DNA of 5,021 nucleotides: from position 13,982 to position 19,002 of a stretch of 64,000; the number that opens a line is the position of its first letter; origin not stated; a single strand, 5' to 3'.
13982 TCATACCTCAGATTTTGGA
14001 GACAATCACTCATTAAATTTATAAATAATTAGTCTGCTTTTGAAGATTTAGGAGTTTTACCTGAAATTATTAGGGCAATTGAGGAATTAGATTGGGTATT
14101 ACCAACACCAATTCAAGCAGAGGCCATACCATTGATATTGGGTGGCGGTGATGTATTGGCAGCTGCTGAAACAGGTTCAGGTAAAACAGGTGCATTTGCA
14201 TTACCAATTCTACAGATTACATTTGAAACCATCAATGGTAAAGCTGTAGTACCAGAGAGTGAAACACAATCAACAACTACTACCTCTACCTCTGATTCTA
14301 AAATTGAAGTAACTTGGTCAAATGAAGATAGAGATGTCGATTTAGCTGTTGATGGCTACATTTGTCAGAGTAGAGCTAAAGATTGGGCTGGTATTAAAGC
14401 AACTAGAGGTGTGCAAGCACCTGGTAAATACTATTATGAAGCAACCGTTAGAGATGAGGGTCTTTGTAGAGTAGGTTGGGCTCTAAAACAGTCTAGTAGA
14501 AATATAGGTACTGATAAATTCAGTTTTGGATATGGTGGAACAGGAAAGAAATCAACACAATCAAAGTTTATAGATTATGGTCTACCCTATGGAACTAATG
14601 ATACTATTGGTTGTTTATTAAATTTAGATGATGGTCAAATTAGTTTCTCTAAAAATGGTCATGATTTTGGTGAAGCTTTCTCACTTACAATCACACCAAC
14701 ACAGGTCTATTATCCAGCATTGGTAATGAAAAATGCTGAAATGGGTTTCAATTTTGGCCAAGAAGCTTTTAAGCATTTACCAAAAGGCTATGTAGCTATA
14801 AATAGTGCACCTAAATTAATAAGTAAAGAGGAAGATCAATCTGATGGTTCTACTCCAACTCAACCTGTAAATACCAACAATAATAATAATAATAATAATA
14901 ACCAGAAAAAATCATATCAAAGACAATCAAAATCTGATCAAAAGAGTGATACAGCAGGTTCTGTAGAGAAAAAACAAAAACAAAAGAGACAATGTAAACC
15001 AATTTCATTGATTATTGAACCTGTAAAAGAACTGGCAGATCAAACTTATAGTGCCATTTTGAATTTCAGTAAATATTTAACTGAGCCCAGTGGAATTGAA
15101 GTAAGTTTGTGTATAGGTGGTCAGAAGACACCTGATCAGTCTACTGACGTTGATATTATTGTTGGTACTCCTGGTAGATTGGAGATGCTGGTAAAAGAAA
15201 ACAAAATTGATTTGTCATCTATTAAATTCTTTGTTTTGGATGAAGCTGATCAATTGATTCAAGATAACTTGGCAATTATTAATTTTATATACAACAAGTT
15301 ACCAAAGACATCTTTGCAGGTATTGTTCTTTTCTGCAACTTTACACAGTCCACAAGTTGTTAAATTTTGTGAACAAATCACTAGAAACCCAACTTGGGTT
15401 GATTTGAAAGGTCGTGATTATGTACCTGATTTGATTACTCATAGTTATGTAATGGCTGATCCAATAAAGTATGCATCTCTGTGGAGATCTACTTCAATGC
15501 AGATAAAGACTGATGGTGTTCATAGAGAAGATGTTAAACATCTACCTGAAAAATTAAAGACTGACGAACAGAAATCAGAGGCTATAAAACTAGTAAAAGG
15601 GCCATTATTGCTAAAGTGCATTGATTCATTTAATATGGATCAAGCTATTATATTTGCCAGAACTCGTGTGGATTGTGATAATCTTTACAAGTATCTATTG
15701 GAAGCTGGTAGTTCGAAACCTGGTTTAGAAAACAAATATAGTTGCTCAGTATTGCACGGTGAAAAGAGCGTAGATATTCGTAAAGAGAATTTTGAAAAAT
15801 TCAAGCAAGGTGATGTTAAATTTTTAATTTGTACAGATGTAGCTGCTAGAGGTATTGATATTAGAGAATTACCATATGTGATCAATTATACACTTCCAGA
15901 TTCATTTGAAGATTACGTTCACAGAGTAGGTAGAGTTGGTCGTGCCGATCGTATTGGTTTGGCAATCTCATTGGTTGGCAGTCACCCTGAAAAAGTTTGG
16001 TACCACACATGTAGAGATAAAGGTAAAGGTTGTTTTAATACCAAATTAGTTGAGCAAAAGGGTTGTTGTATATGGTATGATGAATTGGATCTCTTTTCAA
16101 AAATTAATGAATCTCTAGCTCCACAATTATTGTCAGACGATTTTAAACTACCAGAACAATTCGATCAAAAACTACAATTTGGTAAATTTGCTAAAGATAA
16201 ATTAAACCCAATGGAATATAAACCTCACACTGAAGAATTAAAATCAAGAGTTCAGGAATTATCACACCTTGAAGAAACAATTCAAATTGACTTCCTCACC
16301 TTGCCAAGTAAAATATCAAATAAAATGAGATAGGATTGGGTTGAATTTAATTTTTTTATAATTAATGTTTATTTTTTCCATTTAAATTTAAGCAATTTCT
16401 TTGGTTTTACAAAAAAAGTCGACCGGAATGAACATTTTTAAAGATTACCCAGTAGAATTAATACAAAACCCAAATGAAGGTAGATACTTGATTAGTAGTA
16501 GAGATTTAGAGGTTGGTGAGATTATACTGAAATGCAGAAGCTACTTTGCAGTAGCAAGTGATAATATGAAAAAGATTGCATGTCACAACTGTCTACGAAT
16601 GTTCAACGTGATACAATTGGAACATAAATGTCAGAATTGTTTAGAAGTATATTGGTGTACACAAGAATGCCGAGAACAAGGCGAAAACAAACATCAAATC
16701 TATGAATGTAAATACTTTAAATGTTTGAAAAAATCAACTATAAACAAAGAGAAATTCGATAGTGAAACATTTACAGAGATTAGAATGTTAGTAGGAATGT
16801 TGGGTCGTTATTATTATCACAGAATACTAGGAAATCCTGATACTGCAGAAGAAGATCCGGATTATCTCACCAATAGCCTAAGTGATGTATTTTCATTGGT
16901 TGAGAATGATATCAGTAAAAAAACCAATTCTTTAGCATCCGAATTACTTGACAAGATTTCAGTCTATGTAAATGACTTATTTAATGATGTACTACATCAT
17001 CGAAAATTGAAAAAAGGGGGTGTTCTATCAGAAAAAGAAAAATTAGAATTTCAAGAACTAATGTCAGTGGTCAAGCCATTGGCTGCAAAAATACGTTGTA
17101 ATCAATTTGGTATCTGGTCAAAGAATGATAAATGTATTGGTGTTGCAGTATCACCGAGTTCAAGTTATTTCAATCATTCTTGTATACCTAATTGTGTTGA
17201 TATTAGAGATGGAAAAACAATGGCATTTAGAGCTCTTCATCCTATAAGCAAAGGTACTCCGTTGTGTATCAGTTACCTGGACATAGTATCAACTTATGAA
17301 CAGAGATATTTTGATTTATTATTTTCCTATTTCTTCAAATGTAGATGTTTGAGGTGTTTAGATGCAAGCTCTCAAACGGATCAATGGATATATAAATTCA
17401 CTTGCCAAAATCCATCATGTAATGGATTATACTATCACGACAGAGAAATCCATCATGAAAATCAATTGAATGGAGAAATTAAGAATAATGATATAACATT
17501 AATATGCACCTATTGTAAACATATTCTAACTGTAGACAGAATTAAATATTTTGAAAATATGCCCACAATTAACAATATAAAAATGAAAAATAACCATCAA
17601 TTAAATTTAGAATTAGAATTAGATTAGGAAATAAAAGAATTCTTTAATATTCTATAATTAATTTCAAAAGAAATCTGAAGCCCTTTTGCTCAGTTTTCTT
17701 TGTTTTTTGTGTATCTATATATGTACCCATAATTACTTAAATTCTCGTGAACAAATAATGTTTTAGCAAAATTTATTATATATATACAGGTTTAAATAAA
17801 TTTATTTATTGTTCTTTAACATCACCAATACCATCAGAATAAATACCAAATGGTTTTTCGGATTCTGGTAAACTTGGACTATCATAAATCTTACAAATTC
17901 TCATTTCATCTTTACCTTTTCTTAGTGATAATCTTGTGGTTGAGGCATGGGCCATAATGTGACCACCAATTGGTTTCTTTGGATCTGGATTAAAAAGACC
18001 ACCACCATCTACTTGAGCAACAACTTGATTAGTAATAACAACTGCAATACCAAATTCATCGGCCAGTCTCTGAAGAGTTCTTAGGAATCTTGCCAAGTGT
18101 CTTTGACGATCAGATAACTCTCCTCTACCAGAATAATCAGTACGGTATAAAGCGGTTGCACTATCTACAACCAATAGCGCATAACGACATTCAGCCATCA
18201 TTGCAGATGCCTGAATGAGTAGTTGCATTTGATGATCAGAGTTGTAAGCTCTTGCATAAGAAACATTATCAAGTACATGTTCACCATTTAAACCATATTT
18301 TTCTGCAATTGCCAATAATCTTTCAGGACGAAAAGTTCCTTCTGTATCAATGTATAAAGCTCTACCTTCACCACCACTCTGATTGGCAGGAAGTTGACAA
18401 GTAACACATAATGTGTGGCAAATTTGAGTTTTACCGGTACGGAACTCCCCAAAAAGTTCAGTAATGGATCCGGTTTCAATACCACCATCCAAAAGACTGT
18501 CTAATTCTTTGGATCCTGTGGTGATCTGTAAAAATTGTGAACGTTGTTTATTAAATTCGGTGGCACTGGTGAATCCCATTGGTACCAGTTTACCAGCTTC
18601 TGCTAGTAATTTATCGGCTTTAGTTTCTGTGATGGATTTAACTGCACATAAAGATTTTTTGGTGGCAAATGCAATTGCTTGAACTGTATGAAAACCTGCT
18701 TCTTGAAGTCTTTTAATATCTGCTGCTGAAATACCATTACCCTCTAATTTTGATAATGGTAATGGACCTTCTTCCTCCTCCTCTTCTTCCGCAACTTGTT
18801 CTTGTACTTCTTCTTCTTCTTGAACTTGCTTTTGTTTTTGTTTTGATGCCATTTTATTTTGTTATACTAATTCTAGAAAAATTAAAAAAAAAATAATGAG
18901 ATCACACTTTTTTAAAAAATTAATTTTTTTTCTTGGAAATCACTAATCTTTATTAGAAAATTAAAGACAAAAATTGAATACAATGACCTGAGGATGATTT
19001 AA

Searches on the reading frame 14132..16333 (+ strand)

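Call 68: search_protein_families(library=pfam, proteins=[window:14132-16333:+], max_evalue=0.001)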
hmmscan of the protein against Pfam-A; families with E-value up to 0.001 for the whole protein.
window:14132-16333:+ (733 aa): 5 families
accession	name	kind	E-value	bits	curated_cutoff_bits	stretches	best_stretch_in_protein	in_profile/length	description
PF00270.35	DEAD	-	1.1e-28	100.5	26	2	285-407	41-162/167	DEAD/DEAH box helicase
PF00271.37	Helicase_C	-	2.2e-26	92.7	23.5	1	493-605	6-109/110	Helicase conserved C-terminal domain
PF00622.36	SPRY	-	4.4e-23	82.1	26.3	1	99-210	1-120/121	SPRY domain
PF04851.21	ResIII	-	9.8e-05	22.8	22.5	0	287-404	54-162/164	Type III restriction enzyme, res subunit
PF12961.13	DUF3850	-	0.00018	22.1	22.9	1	534-591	8-64/77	Domain of unknown function (DUF3850)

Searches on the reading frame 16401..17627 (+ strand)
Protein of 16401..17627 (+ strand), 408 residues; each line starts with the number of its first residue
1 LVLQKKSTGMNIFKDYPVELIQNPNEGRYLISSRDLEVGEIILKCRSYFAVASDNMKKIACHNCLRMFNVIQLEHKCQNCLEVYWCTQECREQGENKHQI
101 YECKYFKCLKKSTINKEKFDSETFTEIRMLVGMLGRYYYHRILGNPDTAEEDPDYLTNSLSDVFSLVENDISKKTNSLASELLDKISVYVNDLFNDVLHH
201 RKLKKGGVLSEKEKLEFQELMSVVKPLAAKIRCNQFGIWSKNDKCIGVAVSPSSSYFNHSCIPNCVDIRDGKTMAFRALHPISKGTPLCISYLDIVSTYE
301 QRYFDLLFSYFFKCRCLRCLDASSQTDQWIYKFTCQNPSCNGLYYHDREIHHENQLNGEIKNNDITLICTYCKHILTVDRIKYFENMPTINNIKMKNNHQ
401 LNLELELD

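Call 68: search_protein_families(library=pfam, proteins=[window:16401-17627:+], max_evalue=0.001)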
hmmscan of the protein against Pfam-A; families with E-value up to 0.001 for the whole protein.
window:16401-17627:+ (408 aa): 1 family
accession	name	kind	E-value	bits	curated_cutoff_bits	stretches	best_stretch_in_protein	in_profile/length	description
PF00856.33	SET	-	7e-11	42.9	22.4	1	27-292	1-104/105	SET domain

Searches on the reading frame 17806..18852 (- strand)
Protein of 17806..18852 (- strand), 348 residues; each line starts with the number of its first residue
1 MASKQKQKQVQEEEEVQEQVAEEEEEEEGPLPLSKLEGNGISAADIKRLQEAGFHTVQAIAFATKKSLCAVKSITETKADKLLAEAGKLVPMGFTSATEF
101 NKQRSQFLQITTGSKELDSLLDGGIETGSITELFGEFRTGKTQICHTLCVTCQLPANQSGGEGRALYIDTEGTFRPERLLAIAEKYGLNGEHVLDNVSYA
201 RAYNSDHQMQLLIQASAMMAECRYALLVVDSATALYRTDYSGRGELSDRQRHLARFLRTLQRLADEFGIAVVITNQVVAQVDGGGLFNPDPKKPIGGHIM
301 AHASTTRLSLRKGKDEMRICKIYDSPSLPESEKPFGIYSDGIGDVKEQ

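Call 68: search_protein_families(library=pfam, proteins=[window:17806-18852:-], max_evalue=0.001)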
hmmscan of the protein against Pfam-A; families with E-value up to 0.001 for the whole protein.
window:17806-18852:- (348 aa): 5 families
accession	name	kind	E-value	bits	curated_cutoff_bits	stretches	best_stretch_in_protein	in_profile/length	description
PF08423.17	Rad51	-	2.4e-131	436.8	22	1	103-344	1-243/244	Rad51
PF13481.12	AAA_25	-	7.8e-11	42.4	27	1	102-275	7-188/195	AAA domain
PF00154.27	RecA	-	2.6e-10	40.6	27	1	102-315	25-223/262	recA bacterial DNA recombination protein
PF14520.12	HHH_5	-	5.4e-07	30.4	27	1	39-87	8-56/57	Helix-hairpin-helix domain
PF06745.19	ATPase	-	2.4e-05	24.2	26.6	1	111-277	2-164/231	KaiC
